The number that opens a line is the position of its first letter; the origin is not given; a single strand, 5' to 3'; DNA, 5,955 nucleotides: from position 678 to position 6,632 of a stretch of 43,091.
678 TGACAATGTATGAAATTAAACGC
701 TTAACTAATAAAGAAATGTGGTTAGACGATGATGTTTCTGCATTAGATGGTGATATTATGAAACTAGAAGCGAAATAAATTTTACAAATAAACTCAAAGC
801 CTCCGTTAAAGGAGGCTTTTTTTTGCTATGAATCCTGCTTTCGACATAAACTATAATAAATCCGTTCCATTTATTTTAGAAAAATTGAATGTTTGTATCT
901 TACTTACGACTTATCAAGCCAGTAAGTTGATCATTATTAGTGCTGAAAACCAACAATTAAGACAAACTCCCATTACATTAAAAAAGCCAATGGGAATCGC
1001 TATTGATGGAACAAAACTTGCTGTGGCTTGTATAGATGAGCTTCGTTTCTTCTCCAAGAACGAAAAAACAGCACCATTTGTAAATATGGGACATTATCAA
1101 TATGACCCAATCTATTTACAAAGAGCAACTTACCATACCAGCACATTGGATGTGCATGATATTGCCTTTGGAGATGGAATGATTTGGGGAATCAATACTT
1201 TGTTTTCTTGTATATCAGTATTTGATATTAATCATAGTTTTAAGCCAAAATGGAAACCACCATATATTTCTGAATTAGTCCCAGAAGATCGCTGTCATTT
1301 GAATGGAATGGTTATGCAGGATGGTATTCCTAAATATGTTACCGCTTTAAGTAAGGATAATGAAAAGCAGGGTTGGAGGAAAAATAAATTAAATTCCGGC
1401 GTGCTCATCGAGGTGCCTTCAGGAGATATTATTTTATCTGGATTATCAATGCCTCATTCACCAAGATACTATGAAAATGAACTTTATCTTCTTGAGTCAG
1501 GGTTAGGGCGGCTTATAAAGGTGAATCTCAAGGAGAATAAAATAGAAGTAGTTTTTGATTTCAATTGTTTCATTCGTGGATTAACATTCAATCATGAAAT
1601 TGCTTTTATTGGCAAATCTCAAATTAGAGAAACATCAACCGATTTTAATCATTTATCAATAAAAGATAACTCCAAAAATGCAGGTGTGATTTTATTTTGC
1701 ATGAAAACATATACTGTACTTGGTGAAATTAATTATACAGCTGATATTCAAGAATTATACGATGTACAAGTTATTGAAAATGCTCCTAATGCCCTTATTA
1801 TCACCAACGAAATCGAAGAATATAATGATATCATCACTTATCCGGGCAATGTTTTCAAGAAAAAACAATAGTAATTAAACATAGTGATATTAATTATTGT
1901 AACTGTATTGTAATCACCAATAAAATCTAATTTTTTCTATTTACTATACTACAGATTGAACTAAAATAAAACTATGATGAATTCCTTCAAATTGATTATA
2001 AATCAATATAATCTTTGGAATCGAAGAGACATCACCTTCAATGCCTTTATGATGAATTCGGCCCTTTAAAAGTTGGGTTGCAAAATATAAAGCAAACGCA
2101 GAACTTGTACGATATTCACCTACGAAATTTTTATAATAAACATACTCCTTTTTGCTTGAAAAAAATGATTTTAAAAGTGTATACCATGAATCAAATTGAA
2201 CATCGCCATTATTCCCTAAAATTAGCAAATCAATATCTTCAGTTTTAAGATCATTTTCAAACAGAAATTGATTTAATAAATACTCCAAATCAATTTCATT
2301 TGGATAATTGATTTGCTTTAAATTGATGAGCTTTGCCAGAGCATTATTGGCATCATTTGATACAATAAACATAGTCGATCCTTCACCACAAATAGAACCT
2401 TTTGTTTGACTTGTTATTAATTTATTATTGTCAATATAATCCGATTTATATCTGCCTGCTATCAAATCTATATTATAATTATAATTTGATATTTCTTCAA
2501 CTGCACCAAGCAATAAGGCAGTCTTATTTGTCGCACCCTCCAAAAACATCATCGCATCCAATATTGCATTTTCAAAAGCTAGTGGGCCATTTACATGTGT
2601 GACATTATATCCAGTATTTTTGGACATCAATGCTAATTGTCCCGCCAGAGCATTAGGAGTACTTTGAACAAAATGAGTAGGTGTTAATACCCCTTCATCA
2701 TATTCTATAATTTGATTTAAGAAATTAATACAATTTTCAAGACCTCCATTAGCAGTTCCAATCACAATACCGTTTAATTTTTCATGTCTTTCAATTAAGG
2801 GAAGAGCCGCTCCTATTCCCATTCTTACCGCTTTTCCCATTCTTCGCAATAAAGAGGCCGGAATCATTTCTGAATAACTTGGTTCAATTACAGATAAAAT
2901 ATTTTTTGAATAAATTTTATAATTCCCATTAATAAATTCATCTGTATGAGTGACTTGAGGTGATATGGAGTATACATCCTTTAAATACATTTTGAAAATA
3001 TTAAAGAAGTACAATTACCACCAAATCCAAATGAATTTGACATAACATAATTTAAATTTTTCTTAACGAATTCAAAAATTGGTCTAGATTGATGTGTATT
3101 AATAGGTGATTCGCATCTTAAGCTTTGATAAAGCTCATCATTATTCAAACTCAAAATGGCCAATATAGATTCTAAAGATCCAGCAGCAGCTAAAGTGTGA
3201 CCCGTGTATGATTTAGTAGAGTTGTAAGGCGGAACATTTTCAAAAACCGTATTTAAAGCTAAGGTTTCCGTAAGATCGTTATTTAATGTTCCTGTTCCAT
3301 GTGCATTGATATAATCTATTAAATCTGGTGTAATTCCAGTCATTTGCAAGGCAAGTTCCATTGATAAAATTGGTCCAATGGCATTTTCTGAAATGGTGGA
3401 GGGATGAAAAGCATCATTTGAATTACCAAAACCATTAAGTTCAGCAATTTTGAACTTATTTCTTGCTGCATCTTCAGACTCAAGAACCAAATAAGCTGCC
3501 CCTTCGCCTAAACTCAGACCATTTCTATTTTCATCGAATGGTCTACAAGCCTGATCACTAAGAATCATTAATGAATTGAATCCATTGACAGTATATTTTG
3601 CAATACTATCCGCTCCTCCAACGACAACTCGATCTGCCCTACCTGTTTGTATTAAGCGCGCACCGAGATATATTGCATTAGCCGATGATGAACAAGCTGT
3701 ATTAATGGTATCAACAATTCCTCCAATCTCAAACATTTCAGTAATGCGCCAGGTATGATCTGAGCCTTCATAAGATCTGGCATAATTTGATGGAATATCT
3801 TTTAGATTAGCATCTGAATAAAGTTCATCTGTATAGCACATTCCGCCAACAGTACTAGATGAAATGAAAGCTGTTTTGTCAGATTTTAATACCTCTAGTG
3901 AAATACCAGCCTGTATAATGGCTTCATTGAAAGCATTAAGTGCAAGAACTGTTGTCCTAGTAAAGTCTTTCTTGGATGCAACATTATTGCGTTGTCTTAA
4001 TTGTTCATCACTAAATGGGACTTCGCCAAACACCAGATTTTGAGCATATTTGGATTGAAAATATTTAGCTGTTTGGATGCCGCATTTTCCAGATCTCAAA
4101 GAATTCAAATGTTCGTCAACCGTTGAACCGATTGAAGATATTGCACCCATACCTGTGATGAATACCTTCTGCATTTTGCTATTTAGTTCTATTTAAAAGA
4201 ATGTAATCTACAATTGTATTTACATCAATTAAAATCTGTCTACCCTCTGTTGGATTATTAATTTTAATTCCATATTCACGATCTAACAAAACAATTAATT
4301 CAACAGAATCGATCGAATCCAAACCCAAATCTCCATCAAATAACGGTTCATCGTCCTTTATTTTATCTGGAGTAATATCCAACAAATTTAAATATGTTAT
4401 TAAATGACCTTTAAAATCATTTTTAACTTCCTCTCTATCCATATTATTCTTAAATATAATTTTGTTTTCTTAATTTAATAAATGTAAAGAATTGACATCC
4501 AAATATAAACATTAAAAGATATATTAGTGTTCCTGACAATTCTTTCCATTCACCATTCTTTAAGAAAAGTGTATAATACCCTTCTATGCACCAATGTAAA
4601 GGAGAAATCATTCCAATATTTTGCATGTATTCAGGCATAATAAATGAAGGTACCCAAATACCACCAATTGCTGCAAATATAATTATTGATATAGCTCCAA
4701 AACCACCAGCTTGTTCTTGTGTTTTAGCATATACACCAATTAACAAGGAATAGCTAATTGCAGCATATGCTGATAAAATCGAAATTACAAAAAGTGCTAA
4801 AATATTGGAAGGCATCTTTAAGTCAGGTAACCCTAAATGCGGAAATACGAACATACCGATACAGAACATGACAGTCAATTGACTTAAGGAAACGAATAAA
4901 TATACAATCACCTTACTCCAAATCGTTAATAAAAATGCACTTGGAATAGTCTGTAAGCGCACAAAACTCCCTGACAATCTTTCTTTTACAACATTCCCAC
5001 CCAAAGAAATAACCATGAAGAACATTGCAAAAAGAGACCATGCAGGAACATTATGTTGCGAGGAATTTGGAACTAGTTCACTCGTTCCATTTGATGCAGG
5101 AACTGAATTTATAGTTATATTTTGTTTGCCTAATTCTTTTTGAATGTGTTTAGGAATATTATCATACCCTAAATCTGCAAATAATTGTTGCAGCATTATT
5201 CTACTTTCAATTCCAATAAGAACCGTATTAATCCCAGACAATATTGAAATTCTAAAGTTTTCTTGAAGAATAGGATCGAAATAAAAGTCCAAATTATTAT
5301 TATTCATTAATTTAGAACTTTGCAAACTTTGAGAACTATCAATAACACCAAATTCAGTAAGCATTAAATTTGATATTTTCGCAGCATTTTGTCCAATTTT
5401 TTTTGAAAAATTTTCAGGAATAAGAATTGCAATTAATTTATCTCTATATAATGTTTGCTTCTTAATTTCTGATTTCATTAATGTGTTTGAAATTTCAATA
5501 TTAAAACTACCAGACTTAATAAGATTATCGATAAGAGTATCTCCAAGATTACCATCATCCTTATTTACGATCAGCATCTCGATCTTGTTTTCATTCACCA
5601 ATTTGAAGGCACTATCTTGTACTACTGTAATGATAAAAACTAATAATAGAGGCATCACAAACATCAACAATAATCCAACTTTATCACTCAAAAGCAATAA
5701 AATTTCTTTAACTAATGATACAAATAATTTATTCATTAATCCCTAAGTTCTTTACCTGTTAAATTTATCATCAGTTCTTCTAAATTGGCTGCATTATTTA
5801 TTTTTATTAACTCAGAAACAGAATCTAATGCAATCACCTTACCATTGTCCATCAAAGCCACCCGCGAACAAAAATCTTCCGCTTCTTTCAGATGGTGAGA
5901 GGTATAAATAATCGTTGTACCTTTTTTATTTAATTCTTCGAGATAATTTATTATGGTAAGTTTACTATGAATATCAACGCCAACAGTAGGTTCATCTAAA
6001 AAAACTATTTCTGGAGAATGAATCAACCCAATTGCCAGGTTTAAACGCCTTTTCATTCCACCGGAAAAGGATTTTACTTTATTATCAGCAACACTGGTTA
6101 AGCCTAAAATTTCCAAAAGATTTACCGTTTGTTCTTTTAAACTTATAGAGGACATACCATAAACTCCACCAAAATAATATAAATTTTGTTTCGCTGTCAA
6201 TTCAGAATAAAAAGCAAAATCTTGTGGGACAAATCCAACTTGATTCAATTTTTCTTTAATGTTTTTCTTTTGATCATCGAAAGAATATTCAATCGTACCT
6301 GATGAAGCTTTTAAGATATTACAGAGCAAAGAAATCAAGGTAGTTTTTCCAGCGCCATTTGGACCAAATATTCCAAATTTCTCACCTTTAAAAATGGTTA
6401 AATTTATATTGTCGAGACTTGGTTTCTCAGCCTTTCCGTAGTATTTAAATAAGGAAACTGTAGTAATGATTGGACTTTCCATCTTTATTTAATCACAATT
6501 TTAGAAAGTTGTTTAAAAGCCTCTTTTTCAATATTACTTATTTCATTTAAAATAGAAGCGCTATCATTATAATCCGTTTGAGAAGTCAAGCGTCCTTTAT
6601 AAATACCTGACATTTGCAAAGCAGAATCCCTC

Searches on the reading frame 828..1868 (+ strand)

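Call 32: search_protein_families(library=ncbifam, proteins=[window:828-1868:+], max_evalue=1e-25)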
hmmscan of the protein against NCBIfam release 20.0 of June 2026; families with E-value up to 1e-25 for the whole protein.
window:828-1868:+ (347 aa): 1 family
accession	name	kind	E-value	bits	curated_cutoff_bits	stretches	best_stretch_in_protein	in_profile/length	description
TIGR03032.1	TIGR03032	hypoth_equivalog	1e-100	337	251.5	1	8-336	4-333/335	TIGR03032 family protein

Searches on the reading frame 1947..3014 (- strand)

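Call 32: search_protein_families(library=ncbifam, proteins=[window:1947-3014:-], max_evalue=1e-25)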
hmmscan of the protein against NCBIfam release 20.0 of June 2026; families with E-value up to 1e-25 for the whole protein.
window:1947-3014:- (356 aa): 0 families

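Call 63: search_protein_families(library=pfam, proteins=[window:1947-3014:-], max_evalue=0.001)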
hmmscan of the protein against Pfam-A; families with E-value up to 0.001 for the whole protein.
window:1947-3014:- (356 aa): 1 family
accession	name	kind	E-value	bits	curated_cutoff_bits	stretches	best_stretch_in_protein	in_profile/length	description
PF13723.12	Ketoacyl-synt_2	-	1.2e-11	45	25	1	49-174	20-140/223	Beta-ketoacyl synthase, N-terminal domain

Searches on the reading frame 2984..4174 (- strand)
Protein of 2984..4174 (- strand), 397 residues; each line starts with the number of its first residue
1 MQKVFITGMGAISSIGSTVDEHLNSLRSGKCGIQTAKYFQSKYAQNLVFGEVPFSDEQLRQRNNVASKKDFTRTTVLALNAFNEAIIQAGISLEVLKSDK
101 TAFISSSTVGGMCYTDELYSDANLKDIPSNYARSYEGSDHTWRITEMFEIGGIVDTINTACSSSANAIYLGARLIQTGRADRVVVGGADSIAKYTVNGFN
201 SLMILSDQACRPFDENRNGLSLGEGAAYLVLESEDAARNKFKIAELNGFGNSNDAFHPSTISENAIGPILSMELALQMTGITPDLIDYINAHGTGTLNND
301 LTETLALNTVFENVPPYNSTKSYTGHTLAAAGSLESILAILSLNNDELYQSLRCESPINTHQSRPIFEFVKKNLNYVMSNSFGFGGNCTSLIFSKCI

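Call 32: search_protein_families(library=ncbifam, proteins=[window:2984-4174:-], max_evalue=1e-25)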
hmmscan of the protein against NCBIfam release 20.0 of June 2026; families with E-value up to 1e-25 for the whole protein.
window:2984-4174:- (397 aa): 13 families
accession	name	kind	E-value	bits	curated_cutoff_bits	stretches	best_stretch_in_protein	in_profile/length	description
NF006618.0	PRK09185.1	subfamily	6.8e-86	288.8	407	1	1-395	2-392/394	beta-ketoacyl-ACP synthase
TIGR03150.1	fabF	equivalog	1.5e-78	264.3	493.75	1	3-393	2-406/407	beta-ketoacyl-ACP synthase II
NF005589.0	PRK07314.1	subfamily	1.5e-75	254.5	387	1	2-395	4-411/413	beta-ketoacyl-ACP synthase II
NF004970.0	PRK06333.1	subfamily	6.6e-68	229.5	525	1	1-395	3-421/424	beta-ketoacyl-ACP synthase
NF006274.0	PRK08439.1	equivalog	4.9e-64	216.6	621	1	1-395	1-405/406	beta-ketoacyl-ACP synthase II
NF006587.0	PRK09116.1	equivalog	7.9e-58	196.1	470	1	1-395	1-406/408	beta-ketoacyl-ACP synthase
NF004618.0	PRK05952.1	equivalog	1.7e-57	195.1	455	1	2-394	2-381/384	beta-ketoacyl-ACP synthase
NF005490.0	PRK07103.1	equivalog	8.3e-57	193.1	445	1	1-396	3-413/414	polyketide beta-ketoacyl:acyl carrier protein synthase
NF005935.0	PRK07967.1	equivalog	6.4e-55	186.6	630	1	1-395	1-403/406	beta-ketoacyl-ACP synthase I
NF058662.1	cispenta_AmcF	equivalog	1.6e-54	185.3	325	1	3-394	1-368/369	cispentacin biosynthesis acyltransferase subunit AmcF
NF005076.0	PRK06501.1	equivalog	1.8e-54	185.3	629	1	4-394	13-421/425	beta-ketoacyl-ACP synthase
NF006434.0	PRK08722.1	equivalog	8.1e-48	163.3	759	1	2-395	4-413/414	beta-ketoacyl-ACP synthase II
NF005916.1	PRK07910.1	equivalog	1.4e-38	132.9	560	1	151-395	162-417/418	KasA/KasB family beta-ketoacyl-ACP synthase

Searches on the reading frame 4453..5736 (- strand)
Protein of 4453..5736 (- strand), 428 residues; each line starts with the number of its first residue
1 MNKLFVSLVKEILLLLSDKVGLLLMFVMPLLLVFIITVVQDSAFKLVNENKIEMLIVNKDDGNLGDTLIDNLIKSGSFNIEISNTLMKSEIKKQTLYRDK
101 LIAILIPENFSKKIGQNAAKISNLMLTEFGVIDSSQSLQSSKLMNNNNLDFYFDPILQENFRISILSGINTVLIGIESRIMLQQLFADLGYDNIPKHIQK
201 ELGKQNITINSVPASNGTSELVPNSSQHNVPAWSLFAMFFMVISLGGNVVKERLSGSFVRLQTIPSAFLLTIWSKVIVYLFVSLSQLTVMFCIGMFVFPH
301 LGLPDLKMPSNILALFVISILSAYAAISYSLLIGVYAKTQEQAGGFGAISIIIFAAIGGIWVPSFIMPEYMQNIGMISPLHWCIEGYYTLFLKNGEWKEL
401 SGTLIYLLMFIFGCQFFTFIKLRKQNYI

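Call 32: search_protein_families(library=ncbifam, proteins=[window:4453-5736:-], max_evalue=1e-25)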
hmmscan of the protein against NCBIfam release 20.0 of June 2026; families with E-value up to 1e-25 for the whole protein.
window:4453-5736:- (428 aa): 0 families

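Call 63: search_protein_families(library=pfam, proteins=[window:4453-5736:-], max_evalue=0.001)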
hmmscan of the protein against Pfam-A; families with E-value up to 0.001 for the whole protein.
window:4453-5736:- (428 aa): 2 families
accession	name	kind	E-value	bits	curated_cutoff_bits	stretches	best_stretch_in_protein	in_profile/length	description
PF12698.13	ABC2_membrane_3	-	1.2e-27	97.4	31.6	1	20-414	2-341/347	ABC-2 family transporter protein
PF01061.29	ABC2_membrane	-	7.5e-15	55.5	26.9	1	223-390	51-209/211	ABC-2 type transporter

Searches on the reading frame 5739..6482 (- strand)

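Call 32: search_protein_families(library=ncbifam, proteins=[window:5739-6482:-], max_evalue=1e-25)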
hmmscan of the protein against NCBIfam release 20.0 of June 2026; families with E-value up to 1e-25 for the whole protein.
window:5739-6482:- (248 aa): 56 families (the best 25 are shown)
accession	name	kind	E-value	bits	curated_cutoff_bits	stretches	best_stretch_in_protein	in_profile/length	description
TIGR01188.1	drrA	subfamily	2.3e-68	230.7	312.45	1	13-227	1-213/302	daunorubicin resistance ABC transporter, ATP-binding protein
NF033858.1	ABC2_perm_RbbA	equivalog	4.2e-49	167.2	1050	1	22-241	281-500/909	ribosome-associated ATPase/putative transporter RbbA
TIGR03864.1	PQQ_ABC_ATP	hypoth_equivalog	1.7e-48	165.2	302.25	1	11-242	7-236/236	ABC transporter, ATP-binding subunit, PQQ-dependent alcohol dehydrogenase system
NF010060.0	PRK13537.1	equivalog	7e-48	163.1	521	1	4-227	14-235/314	nodulation factor ABC transporter ATP-binding protein NodI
NF010059.0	PRK13536.1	equivalog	1e-45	156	549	1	8-227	46-263/342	nodulation factor ABC transporter ATP-binding protein NodI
TIGR03522.1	GldA_ABC_ATP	equivalog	2.8e-45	155.1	402.6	1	7-234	4-228/301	gliding motility-associated ABC transporter ATP-binding subunit GldA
TIGR01288.1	nodI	equivalog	2.9e-45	154.6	424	1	9-223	8-220/303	nodulation factor ABC transporter ATP-binding protein NodI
TIGR03740.1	galliderm_ABC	subfamily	8.9e-40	136.7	309.75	1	10-241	5-221/223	lantibiotic protection ABC transporter ATP-binding subunit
TIGR04521.1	ECF_ATPase_2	equivalog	4.6e-38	130.9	330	1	15-236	13-241/279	energy-coupling factor transporter ATPase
TIGR04406.1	LPS_export_lptB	equivalog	1.3e-35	122.8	240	1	10-230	6-227/239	LPS export ABC transporter ATP-binding protein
TIGR00968.1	3a0106s01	subfamily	2.9e-34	118.6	342.75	1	13-228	8-221/237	sulfate ABC transporter ATP-binding protein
NF040840.2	tungstate_WtpC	equivalog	1e-33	117.1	440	1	22-227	15-220/347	tungstate ABC transporter ATP-binding protein WtpC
TIGR02673.1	FtsE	equivalog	9.5e-33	113.7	264.85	1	13-214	9-213/214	cell division ATP-binding protein FtsE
TIGR02142.1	modC_ABC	equivalog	1.4e-32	113.4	285.05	1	26-229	16-223/353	molybdenum ABC transporter ATP-binding protein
TIGR01257.1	rim_protein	equivalog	1.4e-32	111.7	4012.85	1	6-225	1938-2157/2272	rim ABC transporter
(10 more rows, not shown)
